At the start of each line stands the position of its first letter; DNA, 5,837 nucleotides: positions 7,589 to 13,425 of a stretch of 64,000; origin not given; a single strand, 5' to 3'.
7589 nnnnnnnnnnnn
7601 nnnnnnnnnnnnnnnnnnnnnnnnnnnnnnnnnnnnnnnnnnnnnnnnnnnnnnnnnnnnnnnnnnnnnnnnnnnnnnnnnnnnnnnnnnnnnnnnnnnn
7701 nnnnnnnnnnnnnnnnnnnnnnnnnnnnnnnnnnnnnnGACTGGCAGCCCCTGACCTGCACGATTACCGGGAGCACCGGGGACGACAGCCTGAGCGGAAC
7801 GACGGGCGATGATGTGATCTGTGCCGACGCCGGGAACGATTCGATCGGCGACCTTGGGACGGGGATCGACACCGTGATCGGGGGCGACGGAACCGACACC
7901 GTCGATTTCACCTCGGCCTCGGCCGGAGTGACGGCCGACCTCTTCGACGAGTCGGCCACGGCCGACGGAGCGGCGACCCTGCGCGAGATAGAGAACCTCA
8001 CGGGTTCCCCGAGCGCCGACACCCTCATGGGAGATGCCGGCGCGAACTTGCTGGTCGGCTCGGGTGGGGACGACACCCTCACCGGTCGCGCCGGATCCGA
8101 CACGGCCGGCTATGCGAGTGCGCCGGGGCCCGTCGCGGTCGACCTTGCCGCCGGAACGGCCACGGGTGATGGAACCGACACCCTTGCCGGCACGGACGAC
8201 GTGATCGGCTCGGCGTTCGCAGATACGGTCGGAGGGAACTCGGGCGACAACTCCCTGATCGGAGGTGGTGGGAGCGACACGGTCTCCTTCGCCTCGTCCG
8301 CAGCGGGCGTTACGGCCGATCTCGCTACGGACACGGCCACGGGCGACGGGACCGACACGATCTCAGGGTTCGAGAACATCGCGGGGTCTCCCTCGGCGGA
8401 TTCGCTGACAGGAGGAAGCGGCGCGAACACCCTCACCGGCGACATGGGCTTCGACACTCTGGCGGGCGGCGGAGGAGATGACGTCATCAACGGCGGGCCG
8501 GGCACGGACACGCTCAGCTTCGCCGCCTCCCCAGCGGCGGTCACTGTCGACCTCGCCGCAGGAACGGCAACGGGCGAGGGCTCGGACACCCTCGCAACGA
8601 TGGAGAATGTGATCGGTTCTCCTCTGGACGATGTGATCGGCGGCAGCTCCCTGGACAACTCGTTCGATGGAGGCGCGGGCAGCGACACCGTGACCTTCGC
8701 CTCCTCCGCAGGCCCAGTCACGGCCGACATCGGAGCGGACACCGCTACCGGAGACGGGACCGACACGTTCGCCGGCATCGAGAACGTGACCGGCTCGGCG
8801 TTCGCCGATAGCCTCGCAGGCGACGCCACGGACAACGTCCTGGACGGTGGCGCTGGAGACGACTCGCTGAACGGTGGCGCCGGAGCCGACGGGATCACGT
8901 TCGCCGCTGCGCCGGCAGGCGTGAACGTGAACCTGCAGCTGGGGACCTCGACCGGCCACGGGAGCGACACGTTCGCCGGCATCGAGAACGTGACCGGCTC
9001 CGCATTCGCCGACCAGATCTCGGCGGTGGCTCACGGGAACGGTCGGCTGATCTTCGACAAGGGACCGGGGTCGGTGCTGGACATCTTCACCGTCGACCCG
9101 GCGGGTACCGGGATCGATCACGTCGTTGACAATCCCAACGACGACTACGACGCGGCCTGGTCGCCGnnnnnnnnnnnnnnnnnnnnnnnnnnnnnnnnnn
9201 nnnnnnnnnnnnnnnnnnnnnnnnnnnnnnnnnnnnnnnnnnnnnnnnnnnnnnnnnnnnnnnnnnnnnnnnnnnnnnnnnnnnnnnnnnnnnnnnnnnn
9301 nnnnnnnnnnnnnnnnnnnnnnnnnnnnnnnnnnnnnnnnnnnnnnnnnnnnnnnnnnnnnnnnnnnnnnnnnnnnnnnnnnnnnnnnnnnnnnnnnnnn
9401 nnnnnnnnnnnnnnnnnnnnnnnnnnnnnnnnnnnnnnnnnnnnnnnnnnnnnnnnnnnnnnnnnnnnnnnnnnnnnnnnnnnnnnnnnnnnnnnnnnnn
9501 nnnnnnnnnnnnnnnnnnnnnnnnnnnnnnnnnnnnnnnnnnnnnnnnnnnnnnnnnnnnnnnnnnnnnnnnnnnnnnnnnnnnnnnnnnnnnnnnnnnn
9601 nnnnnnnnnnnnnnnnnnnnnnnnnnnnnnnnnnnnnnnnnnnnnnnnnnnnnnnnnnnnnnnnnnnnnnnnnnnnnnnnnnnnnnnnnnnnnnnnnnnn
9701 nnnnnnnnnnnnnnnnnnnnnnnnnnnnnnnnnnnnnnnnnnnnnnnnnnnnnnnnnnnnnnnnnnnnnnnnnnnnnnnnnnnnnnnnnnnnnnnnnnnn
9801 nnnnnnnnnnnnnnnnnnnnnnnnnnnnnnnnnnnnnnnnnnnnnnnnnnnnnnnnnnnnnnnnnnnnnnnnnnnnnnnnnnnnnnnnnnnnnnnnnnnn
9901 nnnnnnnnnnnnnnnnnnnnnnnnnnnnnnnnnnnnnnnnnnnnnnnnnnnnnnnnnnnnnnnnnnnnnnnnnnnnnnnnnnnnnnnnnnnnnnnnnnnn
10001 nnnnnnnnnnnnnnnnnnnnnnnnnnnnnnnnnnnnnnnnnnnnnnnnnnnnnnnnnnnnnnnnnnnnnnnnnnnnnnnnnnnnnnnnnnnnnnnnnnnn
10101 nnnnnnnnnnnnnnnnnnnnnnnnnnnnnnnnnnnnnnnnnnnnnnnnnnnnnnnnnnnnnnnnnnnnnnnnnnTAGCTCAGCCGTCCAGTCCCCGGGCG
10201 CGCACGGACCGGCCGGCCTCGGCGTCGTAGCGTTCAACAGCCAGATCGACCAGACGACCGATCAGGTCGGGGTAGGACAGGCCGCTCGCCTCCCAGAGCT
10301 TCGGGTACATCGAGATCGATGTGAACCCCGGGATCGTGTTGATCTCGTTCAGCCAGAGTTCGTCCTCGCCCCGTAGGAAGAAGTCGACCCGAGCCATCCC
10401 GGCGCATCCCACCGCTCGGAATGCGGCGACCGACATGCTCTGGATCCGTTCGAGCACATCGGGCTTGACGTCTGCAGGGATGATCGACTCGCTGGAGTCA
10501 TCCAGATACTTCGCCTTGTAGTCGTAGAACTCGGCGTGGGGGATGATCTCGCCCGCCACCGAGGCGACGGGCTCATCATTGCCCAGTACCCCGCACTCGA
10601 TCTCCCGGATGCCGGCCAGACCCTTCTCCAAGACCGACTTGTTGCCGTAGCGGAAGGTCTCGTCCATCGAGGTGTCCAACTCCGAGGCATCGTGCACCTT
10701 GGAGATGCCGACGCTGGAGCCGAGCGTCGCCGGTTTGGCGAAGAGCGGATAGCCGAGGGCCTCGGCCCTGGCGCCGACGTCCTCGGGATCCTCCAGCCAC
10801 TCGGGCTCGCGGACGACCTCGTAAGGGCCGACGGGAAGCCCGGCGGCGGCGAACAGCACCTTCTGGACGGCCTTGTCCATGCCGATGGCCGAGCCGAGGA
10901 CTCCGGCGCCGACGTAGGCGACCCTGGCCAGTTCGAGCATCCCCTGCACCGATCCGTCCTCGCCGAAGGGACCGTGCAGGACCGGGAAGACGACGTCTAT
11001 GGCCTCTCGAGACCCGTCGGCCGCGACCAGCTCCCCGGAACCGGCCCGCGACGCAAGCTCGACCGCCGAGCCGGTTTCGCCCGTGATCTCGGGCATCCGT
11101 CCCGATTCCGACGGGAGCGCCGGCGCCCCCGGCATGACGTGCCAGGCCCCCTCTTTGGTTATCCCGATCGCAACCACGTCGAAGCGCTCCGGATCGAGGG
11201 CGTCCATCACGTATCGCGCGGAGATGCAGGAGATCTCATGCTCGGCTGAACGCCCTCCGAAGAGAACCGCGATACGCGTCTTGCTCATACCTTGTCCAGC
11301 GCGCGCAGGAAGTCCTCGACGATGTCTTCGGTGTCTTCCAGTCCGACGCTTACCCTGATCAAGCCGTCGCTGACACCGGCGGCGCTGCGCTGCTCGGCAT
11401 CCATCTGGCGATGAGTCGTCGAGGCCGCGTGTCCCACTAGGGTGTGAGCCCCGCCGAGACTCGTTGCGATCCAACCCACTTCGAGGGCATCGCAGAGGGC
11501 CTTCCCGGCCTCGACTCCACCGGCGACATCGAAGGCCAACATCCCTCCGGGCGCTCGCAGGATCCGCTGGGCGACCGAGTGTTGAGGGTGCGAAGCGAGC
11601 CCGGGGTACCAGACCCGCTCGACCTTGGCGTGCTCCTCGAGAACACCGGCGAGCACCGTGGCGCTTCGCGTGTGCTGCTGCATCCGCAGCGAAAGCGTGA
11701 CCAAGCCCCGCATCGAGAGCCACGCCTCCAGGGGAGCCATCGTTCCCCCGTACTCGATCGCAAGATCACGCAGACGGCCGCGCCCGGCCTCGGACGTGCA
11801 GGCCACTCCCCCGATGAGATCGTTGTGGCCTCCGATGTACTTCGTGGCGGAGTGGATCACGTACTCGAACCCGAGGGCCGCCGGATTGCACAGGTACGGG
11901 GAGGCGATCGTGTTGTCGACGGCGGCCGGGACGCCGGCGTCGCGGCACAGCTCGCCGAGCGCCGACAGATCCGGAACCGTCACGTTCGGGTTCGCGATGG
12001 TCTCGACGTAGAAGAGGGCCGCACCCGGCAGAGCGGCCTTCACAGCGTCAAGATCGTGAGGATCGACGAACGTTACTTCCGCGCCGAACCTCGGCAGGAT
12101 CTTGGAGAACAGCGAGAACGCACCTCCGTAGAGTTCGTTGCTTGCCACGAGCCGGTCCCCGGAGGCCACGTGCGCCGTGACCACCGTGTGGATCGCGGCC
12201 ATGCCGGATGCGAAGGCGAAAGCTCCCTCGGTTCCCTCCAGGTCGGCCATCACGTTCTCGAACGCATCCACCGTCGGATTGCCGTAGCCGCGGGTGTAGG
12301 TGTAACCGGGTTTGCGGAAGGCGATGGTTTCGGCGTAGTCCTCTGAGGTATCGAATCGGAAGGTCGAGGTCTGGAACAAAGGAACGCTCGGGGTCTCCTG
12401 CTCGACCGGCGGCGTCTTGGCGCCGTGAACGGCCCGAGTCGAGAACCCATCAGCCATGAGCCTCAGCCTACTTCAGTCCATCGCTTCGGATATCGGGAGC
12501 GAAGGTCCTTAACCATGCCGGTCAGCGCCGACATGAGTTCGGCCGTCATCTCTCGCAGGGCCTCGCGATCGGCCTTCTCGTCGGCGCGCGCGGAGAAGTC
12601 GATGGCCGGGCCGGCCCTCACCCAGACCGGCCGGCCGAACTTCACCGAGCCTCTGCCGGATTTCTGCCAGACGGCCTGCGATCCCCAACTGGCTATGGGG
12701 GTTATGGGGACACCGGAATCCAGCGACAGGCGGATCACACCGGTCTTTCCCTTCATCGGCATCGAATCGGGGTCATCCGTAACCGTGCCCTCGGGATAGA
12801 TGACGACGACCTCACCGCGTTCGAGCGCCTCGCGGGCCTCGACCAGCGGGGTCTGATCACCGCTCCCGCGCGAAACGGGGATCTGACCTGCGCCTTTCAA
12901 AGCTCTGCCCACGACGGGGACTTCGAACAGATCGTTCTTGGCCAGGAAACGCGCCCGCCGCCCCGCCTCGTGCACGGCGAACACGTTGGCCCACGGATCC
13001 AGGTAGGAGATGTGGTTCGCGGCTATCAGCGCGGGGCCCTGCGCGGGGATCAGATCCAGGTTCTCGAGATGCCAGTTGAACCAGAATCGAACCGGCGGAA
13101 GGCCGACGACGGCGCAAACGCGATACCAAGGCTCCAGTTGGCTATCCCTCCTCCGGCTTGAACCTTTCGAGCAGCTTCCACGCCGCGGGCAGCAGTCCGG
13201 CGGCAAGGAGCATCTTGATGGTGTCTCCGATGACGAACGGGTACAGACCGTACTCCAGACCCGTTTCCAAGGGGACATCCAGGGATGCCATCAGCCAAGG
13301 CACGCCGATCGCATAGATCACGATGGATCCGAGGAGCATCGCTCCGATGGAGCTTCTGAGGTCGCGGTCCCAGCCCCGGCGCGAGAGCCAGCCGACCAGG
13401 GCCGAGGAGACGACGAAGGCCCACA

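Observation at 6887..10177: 1112-aa exported protein combining two TolB-type PD40 beta-propellers with tandem RTX-like Ca2+-binding modules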

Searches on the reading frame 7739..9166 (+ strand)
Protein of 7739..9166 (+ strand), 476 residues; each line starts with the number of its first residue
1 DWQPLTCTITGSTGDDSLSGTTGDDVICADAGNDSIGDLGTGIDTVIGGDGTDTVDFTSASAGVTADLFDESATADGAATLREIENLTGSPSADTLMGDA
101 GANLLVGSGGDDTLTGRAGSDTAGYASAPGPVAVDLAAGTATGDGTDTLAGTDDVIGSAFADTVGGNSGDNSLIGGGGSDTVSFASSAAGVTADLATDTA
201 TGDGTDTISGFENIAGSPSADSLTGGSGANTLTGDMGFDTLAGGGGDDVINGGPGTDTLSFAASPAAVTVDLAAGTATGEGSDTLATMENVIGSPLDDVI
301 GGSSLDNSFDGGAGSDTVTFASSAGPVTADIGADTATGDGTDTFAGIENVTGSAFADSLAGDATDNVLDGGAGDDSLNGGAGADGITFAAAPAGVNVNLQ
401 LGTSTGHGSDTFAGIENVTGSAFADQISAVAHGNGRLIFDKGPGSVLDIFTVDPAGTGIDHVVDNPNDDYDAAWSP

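Call 42: find_related_loci(query=window:7739-9166:+, collection=metagenome_contigs, flank=6000)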
Query window:7739-9166:+ (476 aa) in metagenome_contigs; peptide patterns used: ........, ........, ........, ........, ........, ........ (x = any residue, [..] = any of these).
402 stretches matched a pattern; 226 encode a relative of the query (tblastn E <= 1e-3); the best 80 are kept; 77 distinct loci.
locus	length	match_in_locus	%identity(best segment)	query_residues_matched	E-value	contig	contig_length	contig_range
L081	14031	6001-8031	45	8-445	3e-85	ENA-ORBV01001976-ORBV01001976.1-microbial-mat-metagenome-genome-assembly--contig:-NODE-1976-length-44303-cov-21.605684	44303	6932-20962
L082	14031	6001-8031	45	8-445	3e-85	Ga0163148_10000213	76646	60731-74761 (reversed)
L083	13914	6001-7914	45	8-434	2e-83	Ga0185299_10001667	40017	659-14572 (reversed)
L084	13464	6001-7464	42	8-434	4e-80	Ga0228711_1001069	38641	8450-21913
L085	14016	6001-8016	42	8-434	2e-79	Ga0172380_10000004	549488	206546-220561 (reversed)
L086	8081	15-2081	43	2-463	1e-72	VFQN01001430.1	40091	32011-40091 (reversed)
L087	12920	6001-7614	39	9-447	3e-71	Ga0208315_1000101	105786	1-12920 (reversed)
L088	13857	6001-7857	39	8-447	4e-71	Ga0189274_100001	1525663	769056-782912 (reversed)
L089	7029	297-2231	43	8-434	8e-69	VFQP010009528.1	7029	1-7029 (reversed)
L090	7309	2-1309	45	8-428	1e-66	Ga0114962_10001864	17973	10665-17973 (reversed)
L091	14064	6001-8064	41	3-442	4e-65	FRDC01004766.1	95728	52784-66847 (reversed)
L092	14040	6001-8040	41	8-445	4e-65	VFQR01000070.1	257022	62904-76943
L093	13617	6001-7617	36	9-428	7e-59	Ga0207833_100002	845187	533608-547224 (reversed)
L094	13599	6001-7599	37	2-432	8e-65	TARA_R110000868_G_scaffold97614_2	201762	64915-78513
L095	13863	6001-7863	41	9-434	3e-64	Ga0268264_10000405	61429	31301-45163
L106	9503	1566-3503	38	7-448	9e-58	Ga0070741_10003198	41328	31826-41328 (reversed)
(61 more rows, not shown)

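Call 62: predict_structure(alignment_id=A2)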
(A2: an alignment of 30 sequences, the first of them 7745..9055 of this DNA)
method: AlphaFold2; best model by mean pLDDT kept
length: 437 residues; sequences in the alignment: 30
mean_pLDDT: 94.8   pTM: 0.89
mean pLDDT of the five models: 94.8, 94.6, 94.1, 93.1, 92.6
residues with pLDDT >= 90: 405; 70-90: 20; 50-70: 9; < 50: 3
segments of 3 or more residues with pLDDT < 50: none
pLDDT, mean of each block of 10 residues (from residue 1): 85 96 96 93 97 96 98 93 97 98 96 97 97 97 96 98 96 96 97 97 96 98 98 97 98 98 98 96 98 98 97 96 97 96 97 97 95 94 92 93 93 92 77 53
secondary structure, 60 per line:
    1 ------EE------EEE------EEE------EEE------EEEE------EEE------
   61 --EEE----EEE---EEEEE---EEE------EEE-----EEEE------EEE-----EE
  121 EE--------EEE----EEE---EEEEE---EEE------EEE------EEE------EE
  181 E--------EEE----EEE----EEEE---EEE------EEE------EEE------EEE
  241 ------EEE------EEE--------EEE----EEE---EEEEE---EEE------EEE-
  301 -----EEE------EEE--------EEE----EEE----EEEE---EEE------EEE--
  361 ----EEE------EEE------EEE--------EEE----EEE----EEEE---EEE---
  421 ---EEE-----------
elements in order: E15-17 E24-26 E33-35 E42-45 E52-54 E63-65 E70-72 E76-80 E84-86 E93-95 E101-104 E111-113 E119-122 E131-133 E138-140 E144-148 E152-154 E161-163 E170-172 E179-181 E190-192 E197-199 E204-207 E211-213 E220-222 E229-231 E238-240 E247-249 E256-258 E267-269 E274-276 E280-284 E288-290 E297-299 E306-308 E315-317 E326-328 E333-335 E340-343 E347-349 E356-358 E365-367 E374-376 E383-385 E394-396 E401-403 E408-411 E415-417 E424-426

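Call 65: fold_search(model_id=the predicted structure, library=pdb)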
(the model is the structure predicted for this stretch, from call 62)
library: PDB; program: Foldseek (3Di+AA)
matches with E <= 10: 151; with E <= 0.001: 5
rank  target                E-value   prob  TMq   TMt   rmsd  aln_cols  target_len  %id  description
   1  7usl_C                1.2e-16  1.00  0.36  0.24  15.1       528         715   25  Integrin alphaM/beta2 ectodomain in complex with adenylate cyclase toxin RTX751 and M1F5 Fab (released 2022-08-17)
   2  7rah_E                5.9e-11  1.00  0.26  0.31  13.7       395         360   24  Adenylate cyclase toxin RTX domain fragment bound to M1H5 Fab and M2B10 Fab (released 2021-09-15)
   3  6sus                  6.8e-07  1.00  0.28  0.45   9.2       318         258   24  Crystal structure of RTX domain blocks IV and V of adenylate cyclase toxin from Bordetella pertussis (released 2020-09-16)
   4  3a6z_A                9.3e-04  1.00  0.15  0.11  17.1       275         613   18  Crystal structure of Pseudomonas sp. MIS38 lipase (PML) in the open conformation following dialysis against Ca-free bu (released 2010-05-26)
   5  2z8x                  9.8e-04  0.99  0.15  0.11  19.1       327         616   18  Crystal structure of extracellular lipase from Pseudomonas sp. MIS38 (released 2007-10-30)
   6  2z8z                  1.3e-03  0.99  0.15  0.11  18.0       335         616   16  Crystal structure of a platinum-bound S445C mutant of Pseudomonas sp. MIS38 lipase (released 2007-10-30)
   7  2zvd_A                1.8e-03  0.99  0.16  0.12  20.1       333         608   17  Crystal structure of Pseudomonas sp. MIS38 lipase in an open conformation (released 2009-11-10)
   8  2qua                  1.1e-02  0.94  0.16  0.12  20.4       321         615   16  Crystal structure of LipA from Serratia marcescens (released 2007-08-28)
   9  2zj6                  1.1e-02  0.91  0.15  0.11  18.2       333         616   17  Crystal structure of D337A mutant of Pseudomonas sp. MIS38 lipase (released 2008-12-02)
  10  1k7g                  1.2e-02  0.98  0.14  0.14  12.4       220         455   17  PrtC from Erwinia chrysanthemi (released 2002-10-19)
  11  1kap_P                1.4e-02  1.00  0.21  0.20   6.9       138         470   26  THREE-DIMENSIONAL STRUCTURE OF THE ALKALINE PROTEASE OF PSEUDOMONAS AERUGINOSA: A TWO-DOMAIN PROTEIN WITH A CALCIUM BI (released 1995-10-15)
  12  1omj                  1.4e-02  0.72  0.12  0.12  12.8       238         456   18  CRYSTAL STRUCTURE OF A PSYCHROPHILIC ALKALINE PROTEASE FROM PSEUDOMONAS TAC II 18 (released 2003-07-15)
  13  3vi1_A                2.0e-02  1.00  0.23  0.21   3.5       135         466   27  Crystal structure of Pseudomonas aerginosa alkaline protease complexed with Substance P(1-6) (released 2012-09-19)
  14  1srp                  2.2e-02  1.00  0.21  0.20   5.0       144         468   25  STRUCTURAL ANALYSIS OF SERRATIA PROTEASE (released 1995-02-14)
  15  1go8                  2.9e-02  0.90  0.14  0.13  12.5       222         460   16  The metzincin's methionine: PrtC M226L mutant (released 2002-10-17)
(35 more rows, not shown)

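Call 71: search_protein_families(library=pfam, proteins=[L106:3653-4933:-], max_evalue=0.0001)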
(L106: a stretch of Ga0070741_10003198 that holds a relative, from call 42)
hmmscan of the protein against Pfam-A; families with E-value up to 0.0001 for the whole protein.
L106:3653-4933:- (426 aa): 1 family
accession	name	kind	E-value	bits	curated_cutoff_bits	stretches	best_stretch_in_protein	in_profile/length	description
PF09992.14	NAGPA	-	2.6e-39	135.6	25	1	281-416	36-168/169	Phosphodiester glycosidase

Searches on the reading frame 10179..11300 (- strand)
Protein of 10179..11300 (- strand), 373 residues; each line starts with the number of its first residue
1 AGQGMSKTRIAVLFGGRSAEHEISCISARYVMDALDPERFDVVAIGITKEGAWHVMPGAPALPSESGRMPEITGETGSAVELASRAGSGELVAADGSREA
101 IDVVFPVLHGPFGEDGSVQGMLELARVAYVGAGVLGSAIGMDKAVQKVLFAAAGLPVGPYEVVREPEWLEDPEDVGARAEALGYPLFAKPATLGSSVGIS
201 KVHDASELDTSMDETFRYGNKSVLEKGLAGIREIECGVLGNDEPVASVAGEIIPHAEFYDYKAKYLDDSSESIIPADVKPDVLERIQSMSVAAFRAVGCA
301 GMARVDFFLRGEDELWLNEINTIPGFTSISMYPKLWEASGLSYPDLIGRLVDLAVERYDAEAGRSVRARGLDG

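Call 23: search_protein_families(library=pfam, proteins=[window:10179-11300:-], max_evalue=0.001)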
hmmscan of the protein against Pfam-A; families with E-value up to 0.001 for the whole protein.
window:10179-11300:- (373 aa): 4 families
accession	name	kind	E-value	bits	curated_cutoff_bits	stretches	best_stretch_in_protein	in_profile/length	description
PF07478.18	Dala_Dala_lig_C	-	1.2e-70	237.6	24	1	149-351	1-203/204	D-ala D-ala ligase C-terminus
PF01820.27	Dala_Dala_lig_N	-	2e-35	122.4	34.6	1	9-132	1-121/121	D-ala D-ala ligase N-terminus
PF02222.28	ATP-grasp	-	1.5e-07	31.7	27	1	150-321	3-160/179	ATP-grasp domain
PF02786.22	CPSase_L_D2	-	3.2e-07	30.5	19.8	1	169-322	24-178/211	Carbamoyl-phosphate synthase L chain, ATP binding domain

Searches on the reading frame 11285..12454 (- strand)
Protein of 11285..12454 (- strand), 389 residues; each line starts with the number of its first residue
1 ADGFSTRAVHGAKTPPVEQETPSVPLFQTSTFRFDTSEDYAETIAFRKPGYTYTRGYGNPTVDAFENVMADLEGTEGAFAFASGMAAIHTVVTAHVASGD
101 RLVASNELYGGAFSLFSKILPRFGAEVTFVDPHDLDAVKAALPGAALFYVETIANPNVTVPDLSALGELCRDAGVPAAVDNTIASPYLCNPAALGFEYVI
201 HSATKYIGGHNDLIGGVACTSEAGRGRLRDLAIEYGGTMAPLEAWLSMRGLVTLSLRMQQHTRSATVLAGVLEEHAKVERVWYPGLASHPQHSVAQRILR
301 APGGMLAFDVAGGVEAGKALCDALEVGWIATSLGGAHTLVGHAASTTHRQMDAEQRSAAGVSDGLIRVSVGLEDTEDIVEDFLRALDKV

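Call 23: search_protein_families(library=pfam, proteins=[window:11285-12454:-], max_evalue=0.001)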
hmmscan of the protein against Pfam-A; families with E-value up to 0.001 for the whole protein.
window:11285-12454:- (389 aa): 1 family
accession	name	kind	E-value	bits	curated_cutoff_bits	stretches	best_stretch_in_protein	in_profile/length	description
PF01053.26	Cys_Met_Meta_PP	-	3.2e-121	404.9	27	1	6-386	2-380/381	Cys/Met metabolism PLP-dependent enzyme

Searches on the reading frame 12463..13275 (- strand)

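Call 23: search_protein_families(library=pfam, proteins=[window:12463-13275:-], max_evalue=0.001)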
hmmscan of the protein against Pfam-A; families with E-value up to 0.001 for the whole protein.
window:12463-13275:- (270 aa): 1 family
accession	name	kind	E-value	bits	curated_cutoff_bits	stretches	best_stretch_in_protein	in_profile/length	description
PF01553.26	Acyltransferase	-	6.9e-25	87.8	23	1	70-196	4-131/132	Acyltransferase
